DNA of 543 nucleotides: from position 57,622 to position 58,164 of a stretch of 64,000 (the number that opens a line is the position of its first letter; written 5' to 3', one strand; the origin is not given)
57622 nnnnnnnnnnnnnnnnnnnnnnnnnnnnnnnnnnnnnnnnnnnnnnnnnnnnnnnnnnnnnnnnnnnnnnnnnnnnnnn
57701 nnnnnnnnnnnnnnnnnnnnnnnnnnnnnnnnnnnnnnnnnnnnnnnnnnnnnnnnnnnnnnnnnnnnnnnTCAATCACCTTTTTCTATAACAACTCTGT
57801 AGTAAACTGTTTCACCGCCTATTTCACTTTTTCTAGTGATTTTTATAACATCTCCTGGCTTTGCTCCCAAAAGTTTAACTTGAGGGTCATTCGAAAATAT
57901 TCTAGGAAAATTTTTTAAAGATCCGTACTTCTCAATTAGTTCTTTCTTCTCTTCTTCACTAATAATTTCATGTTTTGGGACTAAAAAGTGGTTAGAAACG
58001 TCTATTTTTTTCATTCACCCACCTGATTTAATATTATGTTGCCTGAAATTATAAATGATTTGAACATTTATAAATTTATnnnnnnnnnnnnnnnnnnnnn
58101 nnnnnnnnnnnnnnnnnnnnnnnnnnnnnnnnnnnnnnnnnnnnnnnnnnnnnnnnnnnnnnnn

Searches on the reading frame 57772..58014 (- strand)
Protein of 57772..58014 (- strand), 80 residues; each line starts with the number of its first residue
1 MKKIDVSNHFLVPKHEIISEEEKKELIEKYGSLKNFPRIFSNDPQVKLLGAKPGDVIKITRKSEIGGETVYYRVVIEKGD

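Call 47: search_protein_families(library=pfam, proteins=[window:57772-58014:-])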
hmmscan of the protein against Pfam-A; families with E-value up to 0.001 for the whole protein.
window:57772-58014:- (80 aa): 1 family
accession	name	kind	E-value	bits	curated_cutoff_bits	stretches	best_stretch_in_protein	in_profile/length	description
PF01191.24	RNA_pol_Rpb5_C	-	1.3e-26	92.6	23.5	1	4-75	1-73/73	RNA polymerase Rpb5, C-terminal domain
